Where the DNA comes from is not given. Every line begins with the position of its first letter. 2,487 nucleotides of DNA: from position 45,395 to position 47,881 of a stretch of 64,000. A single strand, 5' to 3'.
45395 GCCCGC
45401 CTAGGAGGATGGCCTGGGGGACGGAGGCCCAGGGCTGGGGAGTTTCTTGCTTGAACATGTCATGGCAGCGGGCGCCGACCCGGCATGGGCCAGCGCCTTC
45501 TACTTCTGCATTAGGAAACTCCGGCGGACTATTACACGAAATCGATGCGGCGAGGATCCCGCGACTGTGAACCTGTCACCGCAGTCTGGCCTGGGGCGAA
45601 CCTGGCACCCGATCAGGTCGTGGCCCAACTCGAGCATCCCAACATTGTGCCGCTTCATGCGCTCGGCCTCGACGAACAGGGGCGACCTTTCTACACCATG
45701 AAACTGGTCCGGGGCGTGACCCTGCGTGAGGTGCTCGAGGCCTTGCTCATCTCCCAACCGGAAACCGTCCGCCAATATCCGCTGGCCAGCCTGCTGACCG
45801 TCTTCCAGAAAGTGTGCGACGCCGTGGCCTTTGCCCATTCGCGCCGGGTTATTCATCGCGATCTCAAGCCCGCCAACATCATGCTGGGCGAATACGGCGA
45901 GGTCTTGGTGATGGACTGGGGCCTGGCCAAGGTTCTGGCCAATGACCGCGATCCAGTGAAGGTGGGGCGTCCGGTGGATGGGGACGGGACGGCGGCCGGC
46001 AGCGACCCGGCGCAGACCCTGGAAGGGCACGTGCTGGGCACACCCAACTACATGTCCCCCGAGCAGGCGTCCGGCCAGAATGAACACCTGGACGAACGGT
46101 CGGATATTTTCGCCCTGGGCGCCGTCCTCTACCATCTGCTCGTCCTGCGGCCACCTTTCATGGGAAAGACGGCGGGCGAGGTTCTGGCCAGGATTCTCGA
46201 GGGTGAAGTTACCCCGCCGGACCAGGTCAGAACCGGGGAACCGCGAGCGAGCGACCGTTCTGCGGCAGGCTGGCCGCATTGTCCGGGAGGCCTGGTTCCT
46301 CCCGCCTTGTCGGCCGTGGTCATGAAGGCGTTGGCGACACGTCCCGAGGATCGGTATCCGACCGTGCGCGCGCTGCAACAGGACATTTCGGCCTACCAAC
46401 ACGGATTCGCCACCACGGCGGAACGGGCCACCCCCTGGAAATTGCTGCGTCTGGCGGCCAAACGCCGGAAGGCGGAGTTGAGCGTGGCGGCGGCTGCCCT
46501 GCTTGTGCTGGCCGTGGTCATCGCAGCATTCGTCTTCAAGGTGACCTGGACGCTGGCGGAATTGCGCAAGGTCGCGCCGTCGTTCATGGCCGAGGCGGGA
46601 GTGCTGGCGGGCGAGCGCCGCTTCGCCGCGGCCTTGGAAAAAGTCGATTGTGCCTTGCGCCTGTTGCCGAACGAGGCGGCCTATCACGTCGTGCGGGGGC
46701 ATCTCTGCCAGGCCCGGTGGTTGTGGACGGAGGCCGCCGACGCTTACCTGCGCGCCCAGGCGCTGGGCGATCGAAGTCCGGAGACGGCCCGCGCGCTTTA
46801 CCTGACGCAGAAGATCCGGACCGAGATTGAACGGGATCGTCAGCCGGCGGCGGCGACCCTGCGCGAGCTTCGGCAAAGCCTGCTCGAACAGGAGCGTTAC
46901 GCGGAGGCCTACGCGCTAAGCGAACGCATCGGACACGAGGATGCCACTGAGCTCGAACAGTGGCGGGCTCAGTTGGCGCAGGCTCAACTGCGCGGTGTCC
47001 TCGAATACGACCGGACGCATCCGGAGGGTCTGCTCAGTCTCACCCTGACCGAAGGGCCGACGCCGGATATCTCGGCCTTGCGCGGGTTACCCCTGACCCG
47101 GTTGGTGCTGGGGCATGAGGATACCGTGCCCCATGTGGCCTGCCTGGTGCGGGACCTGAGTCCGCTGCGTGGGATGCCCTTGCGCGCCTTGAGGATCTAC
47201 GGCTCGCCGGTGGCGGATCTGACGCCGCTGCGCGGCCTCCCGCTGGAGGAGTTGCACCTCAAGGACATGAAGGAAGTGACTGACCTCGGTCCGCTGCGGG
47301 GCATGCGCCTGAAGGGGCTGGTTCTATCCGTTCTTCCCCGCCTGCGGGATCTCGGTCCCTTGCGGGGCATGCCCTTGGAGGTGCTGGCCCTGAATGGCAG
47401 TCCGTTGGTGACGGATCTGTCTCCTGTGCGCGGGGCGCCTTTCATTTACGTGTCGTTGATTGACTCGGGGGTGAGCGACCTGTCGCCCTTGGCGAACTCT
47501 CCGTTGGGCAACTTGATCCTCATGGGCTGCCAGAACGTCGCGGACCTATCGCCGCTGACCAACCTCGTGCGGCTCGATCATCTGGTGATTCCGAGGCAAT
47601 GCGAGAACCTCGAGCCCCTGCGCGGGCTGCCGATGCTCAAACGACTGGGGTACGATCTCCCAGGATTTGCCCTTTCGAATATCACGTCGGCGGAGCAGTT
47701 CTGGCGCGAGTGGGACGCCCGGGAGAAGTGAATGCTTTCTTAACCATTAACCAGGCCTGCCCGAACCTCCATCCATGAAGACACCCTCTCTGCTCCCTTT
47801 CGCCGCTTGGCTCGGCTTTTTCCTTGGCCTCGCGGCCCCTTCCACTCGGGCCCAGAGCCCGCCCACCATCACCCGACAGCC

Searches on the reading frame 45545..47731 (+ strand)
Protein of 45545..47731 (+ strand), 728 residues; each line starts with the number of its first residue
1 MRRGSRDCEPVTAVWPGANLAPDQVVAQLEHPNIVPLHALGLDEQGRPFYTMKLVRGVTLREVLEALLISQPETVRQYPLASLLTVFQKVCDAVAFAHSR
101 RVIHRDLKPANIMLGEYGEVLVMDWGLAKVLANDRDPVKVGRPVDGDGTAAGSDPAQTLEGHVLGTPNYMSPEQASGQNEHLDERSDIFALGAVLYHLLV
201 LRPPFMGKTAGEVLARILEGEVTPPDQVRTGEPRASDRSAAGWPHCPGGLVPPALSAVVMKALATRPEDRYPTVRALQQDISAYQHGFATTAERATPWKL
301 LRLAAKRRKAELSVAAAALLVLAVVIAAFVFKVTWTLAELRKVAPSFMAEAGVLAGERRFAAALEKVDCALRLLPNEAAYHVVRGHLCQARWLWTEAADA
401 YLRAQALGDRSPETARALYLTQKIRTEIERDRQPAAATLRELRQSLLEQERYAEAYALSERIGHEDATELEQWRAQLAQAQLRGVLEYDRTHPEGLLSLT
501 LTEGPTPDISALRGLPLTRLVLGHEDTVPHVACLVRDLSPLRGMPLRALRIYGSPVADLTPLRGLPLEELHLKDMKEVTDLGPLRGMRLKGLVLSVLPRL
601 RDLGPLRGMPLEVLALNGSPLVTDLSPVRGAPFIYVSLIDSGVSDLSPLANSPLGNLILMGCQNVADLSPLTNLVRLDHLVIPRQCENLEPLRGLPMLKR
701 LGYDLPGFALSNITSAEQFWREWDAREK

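Call 8: search_protein_families(library=pfam, proteins=[window:45545-47731:+], max_evalue=0.001)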
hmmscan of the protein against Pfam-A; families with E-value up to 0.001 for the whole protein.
window:45545-47731:+ (728 aa): 2 families
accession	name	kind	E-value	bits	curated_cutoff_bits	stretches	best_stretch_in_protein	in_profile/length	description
PF00069.31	Pkinase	-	4.7e-27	95.5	31.7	1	24-278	50-259/263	Protein kinase domain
PF07714.23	PK_Tyr_Ser-Thr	-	6.5e-16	58.8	23.1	1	24-135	53-156/258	Protein tyrosine and serine/threonine kinase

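Call 9: search_protein_families(library=padloc, proteins=[window:45545-47731:+], max_evalue=0.001)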
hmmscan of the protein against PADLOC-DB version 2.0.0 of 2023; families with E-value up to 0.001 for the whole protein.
window:45545-47731:+ (728 aa): 33 families (the best 25 are shown)
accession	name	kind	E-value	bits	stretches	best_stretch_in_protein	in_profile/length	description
PDLC04042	PD-T4-6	-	6.7e-53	178.2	2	24-237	61-244/292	-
PDLC04061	PD-T4-6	-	1.2e-51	174.8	2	24-235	68-253/510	-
PDLC04138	mad6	-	3.1e-42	143.3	1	24-294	104-323/659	mads_6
PDLC04053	PD-T4-6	-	7.3e-42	141.9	2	25-134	62-164/311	-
PDLC04060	PD-T4-6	-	3.9e-41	139.5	2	25-132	61-159/486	-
PDLC04043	PD-T4-6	-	1e-40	138.2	1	25-328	68-323/452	-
PDLC04054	PD-T4-6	-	1.4e-40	137.8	1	25-297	63-286/347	-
PDLC04052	PD-T4-6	-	1.8e-40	137.6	1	24-295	61-287/496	-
PDLC04064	PD-T4-6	-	8.2e-39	131.6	2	156-310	173-306/369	-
PDLC04047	PD-T4-6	-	1.6e-35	120.8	3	25-128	64-158/327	-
PDLC04040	PD-T4-6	-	2.9e-35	120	1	24-294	46-275/547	-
PDLC04041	PD-T4-6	-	1.8e-32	111.1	1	24-338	80-294/443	-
PDLC04057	PD-T4-6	-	8.8e-32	108.7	1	24-229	60-234/443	-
PDLC04039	PD-T4-6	-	9.2e-32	108.6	1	24-237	66-247/458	-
PDLC04048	PD-T4-6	-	2.8e-31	107.2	2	26-133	65-163/354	-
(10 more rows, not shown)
